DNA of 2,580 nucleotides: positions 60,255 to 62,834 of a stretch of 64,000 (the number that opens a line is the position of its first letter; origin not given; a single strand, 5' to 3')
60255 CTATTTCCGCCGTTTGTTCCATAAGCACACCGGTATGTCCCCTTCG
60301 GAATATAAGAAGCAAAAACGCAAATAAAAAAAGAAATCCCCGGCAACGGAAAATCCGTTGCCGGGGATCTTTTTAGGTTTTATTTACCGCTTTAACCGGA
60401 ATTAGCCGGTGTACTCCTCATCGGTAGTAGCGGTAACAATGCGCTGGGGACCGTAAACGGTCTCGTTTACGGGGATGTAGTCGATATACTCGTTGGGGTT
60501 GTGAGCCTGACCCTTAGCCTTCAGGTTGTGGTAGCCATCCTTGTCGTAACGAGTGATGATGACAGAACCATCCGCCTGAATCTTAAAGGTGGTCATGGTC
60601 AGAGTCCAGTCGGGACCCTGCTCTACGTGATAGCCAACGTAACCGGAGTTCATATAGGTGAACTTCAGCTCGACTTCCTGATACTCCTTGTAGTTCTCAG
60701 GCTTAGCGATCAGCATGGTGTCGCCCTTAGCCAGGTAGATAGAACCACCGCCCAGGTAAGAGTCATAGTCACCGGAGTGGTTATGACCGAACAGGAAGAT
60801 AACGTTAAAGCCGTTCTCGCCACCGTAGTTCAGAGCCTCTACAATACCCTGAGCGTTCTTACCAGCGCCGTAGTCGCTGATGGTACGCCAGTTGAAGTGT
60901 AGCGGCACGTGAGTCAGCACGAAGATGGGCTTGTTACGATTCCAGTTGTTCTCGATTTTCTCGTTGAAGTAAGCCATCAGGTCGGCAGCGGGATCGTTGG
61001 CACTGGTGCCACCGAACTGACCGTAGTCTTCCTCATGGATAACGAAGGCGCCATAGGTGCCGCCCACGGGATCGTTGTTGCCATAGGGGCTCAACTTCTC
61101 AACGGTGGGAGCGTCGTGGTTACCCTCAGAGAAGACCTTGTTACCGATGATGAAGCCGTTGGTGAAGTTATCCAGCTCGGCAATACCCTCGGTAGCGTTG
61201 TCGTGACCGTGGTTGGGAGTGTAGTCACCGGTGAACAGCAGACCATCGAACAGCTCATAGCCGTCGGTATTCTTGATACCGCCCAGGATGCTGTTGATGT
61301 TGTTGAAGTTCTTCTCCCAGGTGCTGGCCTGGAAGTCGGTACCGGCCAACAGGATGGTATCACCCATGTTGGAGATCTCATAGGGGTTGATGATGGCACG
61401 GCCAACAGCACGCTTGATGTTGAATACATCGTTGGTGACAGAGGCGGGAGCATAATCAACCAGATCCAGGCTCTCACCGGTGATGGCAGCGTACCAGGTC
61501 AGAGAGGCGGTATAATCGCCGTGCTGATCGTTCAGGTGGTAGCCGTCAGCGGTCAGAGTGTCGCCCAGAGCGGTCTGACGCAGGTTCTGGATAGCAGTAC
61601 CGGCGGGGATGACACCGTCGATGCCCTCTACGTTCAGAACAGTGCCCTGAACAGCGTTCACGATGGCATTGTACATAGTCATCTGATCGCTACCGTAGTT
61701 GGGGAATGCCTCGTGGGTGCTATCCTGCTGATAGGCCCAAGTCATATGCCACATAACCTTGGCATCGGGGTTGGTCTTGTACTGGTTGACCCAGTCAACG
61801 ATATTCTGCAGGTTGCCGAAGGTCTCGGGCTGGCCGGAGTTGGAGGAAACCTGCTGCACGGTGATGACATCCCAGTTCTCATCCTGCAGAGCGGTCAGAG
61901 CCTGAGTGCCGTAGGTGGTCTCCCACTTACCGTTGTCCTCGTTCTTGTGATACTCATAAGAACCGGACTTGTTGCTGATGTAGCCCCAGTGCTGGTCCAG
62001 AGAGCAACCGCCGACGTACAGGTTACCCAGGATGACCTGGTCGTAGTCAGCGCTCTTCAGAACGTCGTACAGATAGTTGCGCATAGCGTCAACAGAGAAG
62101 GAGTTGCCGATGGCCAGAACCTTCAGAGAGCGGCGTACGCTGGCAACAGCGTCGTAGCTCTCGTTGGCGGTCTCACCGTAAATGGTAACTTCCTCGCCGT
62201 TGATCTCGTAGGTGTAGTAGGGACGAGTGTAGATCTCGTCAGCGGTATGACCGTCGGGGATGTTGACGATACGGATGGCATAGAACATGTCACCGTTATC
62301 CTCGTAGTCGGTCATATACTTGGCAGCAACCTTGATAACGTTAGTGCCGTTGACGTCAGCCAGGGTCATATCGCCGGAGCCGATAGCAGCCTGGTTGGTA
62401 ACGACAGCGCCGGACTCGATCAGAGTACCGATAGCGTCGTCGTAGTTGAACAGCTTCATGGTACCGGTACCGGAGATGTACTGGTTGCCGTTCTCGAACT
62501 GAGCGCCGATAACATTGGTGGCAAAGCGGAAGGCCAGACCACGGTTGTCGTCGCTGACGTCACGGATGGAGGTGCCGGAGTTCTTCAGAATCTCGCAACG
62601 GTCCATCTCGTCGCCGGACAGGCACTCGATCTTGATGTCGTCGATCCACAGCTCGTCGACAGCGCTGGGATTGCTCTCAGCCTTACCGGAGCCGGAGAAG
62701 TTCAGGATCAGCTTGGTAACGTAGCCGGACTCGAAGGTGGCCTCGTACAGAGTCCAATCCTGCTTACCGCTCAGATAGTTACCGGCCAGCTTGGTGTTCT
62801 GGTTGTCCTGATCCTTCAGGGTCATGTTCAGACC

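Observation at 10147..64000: ~54 kb paralog-built extracellular glycan locus dominated by binding modules, with no recognisable anchoring system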

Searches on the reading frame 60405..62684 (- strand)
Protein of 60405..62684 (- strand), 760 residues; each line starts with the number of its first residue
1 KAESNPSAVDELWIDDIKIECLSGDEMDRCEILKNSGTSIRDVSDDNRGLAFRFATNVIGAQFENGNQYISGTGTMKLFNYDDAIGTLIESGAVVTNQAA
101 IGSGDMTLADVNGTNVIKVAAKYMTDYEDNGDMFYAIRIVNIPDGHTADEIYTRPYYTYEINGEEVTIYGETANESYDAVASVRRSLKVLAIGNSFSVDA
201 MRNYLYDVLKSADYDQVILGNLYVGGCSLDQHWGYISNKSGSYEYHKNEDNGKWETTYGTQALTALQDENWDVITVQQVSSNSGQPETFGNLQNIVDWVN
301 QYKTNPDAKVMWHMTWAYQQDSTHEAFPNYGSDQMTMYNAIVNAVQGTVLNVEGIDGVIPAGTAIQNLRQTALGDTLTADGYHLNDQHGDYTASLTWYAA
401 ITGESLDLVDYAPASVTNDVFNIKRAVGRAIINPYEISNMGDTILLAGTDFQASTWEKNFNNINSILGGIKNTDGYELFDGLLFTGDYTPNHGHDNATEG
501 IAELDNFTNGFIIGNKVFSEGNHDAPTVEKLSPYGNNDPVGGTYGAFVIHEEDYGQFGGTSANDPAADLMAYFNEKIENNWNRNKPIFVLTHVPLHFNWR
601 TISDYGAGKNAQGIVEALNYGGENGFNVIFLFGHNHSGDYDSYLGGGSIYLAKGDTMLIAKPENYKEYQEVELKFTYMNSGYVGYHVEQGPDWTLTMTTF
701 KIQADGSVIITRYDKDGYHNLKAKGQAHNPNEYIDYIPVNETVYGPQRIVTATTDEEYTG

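Call 36: search_solved_structures(query=window:60405-62684:-, max_evalue=1, show_alignments=2)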
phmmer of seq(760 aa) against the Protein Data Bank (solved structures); distinct sequences matched with E-value up to 1: 1.
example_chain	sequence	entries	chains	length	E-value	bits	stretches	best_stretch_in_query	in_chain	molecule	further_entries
4i8i_A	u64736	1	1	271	3.6e-52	180.8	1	186-438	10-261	hypothetical protein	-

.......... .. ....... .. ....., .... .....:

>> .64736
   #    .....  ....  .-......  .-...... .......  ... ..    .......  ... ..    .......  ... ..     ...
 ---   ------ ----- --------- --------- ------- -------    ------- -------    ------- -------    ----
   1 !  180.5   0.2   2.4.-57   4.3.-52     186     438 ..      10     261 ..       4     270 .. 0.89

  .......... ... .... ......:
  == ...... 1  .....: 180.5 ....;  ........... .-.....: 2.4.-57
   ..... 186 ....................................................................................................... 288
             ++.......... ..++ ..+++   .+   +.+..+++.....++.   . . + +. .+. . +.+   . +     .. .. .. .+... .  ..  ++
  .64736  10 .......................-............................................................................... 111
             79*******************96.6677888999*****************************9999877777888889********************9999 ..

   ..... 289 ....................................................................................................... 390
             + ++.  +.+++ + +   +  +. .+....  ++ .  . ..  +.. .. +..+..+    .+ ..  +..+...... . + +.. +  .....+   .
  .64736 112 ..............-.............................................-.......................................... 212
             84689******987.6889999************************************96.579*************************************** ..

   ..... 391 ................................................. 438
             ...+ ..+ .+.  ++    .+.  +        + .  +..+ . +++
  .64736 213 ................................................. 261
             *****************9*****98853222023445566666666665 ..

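Call 49: find_homologous_proteins(query=window:60405-62684:-, max_evalue=0.00001)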
Query window:60405-62684:- (760 aa): 1009 proteins with E <= 0.00001 among 8000 candidates; the best 120 are listed.
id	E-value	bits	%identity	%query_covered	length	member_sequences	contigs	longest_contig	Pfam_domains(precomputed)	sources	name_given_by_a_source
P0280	0.0e+0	1243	92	76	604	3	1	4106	PF16227.12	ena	-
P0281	0.0e+0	1077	63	99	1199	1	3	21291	PF02018.24,PF16227.12,PF04862.19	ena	-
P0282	0.0e+0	1066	63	99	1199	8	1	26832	PF02018.24,PF16227.12,PF22637.3,PF04862.19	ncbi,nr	ncbi:MAG: DUF4886 domain-containing protein [Clostridia bacterium]|nr:DUF4886 domain-containing prot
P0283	0.0e+0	1060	63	99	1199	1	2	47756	PF02018.24,PF16227.12,PF04862.19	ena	-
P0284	0.0e+0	1016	61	99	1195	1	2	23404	PF02018.24,PF16227.12,PF04862.19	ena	-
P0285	4.1e-296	1002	60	99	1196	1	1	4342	PF02018.24,PF16227.12,PF04862.19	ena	-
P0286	1.1e-277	941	59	99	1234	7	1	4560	PF00629.31,PF02018.24,PF16227.12,PF04862.19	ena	-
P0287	2.8e-267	907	54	98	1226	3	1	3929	PF02018.24,PF16227.12,PF22637.3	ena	-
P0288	7.7e-263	892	55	99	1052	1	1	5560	PF02018.24,PF16227.12,PF04862.19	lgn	-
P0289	2.5e-257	874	85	59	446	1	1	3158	PF16227.12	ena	-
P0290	3.2e-242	824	49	57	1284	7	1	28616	PF02018.24,PF16227.12,PF22637.3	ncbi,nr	ncbi:MAG: DUF4886 domain-containing protein [Clostridia bacterium]|nr:DUF4886 domain-containing prot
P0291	4.6e-209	715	47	100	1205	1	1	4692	PF02018.24,PF16227.12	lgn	-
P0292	1.5e-208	713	46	98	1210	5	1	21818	PF02018.24,PF16227.12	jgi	-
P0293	4.7e-208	711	47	98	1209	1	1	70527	PF02018.24,PF16227.12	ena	-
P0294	1.0e-195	670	47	100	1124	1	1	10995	PF02018.24,PF17974.8,PF22637.3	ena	-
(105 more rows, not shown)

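Call 56: predict_structure(alignment_id=A4)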
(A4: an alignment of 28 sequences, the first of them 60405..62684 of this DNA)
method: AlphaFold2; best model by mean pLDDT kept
length: 760 residues; sequences in the alignment: 28
mean_pLDDT: 85.9   pTM: 0.74
mean pLDDT of the five models: 85.9, 85.1, 84.3, 82.1, 82.1
residues with pLDDT >= 90: 409; 70-90: 268; 50-70: 54; < 50: 29
segments of 3 or more residues with pLDDT < 50: 1-13, 15-26, 381-384
pLDDT, mean of each block of 10 residues (from residue 1): 40 43 52 82 71 91 89 88 88 92 87 90 83 89 86 95 92 84 78 78 90 90 85 93 89 89 92 91 89 96 90 89 88 93 94 95 91 68 65 94 90 88 93 92 94 86 95 92 92 82 90 93 82 93 94 66 85 96 94 85 68 94 97 73 85 93 85 96 71 88 95 96 79 69 95 94
secondary structure, 60 per line:
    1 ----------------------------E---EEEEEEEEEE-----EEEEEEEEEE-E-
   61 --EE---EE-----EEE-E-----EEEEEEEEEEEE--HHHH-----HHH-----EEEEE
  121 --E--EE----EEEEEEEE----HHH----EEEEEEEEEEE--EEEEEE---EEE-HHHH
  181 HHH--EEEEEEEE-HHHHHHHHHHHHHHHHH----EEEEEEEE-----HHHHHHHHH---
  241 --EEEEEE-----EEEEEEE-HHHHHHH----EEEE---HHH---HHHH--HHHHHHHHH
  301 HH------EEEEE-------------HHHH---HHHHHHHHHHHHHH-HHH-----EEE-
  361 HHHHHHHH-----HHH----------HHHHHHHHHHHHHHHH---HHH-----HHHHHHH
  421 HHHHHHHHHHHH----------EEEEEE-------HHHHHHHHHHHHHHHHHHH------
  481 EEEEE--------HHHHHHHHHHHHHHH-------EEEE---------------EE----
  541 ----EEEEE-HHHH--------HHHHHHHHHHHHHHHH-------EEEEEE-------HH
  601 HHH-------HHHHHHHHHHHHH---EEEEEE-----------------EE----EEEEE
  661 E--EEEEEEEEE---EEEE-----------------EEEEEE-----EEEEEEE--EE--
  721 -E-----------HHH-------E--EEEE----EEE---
elements in order (helices of 4 or more, strands of 3 or more residues): E33-42 E48-57 E75-77 E85-96 H99-102 E116-120 E132-139 E151-161 E164-169 E173-175 H177-183 E186-193 H195-211 E216-223 H229-237 E243-248 E254-260 H262-268 E273-276 H286-289 H292-302 E309-313 H327-330 H334-347 E357-359 H361-368 H387-402 H414-432 E443-448 H456-474 E481-485 H494-508 E516-519 E545-549 H551-554 H563-578 E586-591 H599-603 H611-623 E627-632 E656-661 E664-672 E676-679 E697-702 E708-714 E747-750 E755-757

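Call 58: fold_search(model_id=the predicted structure, library=pdb)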
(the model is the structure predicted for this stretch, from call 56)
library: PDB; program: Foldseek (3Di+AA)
matches with E <= 10: 1214; with E <= 0.001: 8
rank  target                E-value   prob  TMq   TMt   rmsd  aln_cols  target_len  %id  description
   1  4i8i                  2.0e-24  1.00  0.32  0.91   1.8       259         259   38  Crystal structure of a DUF4886 family protein (BACUNI_01406) from Bacteroides uniformis ATCC 8492 at 1.50 A resolution (released 2013-01-16)
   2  2xmo_B                7.4e-07  1.00  0.22  0.38   8.8       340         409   14  The crystal structure of Lmo2642 (released 2011-02-23)
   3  2xmo_A                2.3e-06  1.00  0.22  0.37   7.0       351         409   14  The crystal structure of Lmo2642 (released 2011-02-23)
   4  5ebe_A                1.9e-05  1.00  0.25  0.42   6.6       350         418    9  Structure of human sphingomyelinase phosphodiesterase like 3A (SMPDL3A) with 5' CMP (released 2016-01-20)
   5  8w6r_A                3.0e-05  1.00  0.23  0.38   7.5       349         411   11  murine SMPDL3A bound to sulfate (released 2023-12-20)
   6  8f9p_A                3.1e-04  0.97  0.17  0.25  16.6       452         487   10  Dog sialic acid esterase (SIAE) inactive mutant S128A (released 2024-05-29)
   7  4h08                  4.6e-04  1.00  0.19  0.62   4.7       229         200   14  Crystal structure of a putative hydrolase (BT3161) from Bacteroides thetaiotaomicron VPI-5482 at 1.80 A resolution (released 2012-10-17)
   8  9gpa                  9.3e-04  0.20  0.09  0.12  27.4       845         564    7  ManDH5- a beta-D-Mannanase of GH5 family from Dictyoglomus thermophilium (released 2025-09-17)
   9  7br2_B                1.0e-03  1.00  0.21  0.33   5.0       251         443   13  BT4096 a gut microbial diltiazem-metabolizing enzyme (released 2020-05-06)
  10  8f9o_A                1.4e-03  0.90  0.17  0.24  16.7       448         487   10  Dog sialic acid esterase (SIAE) (released 2024-05-29)
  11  6dxu_A                2.1e-03  0.20  0.11  0.11  26.9       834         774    8  Crystal Structure of Parabacteroides merdae Beta-Glucuronidase (GUS) (released 2019-02-27)
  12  6d7j_D                2.1e-03  0.16  0.10  0.10  26.5       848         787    8  The Crystal Structure of Parabacteroides merdae Beta-Glucuronidase (GUS) with Glycerol in Active-Site (released 2019-05-01)
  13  6dxu_C                2.2e-03  0.16  0.10  0.10  26.7       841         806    7  Crystal Structure of Parabacteroides merdae Beta-Glucuronidase (GUS) (released 2019-02-27)
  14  9gpg_A                2.6e-03  0.14  0.09  0.12  27.8       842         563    7  Complex of ManDH5 native enzyme with Mannobiose after co crystallization with Mannopentaose at 1.7 angstroms resolutio (released 2025-09-17)
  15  9hi5_B                3.1e-03  1.00  0.19  0.56   6.5       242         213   12  Structure of scaffold FI6-focused design_02 (released 2025-12-03)
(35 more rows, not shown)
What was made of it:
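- On Calcineurin-like metallophosphoesterase: Foldseek matches Lmo2642 and SMPDL3A (call 58).
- Closest known: BACUNI_01406. Same: The SGNH domain of giant 3 is 38% identical to it, with TM 0.91 and 1.8 Å rmsd (calls 36, 58).
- The phosphoesterase is closest to Lmo2642 and SMPDL3A (call 58). The nearest folds are phosphodiesterases: Lmo2642 and the acid-sphingomyelinase-like SMPDL3A (call 58).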
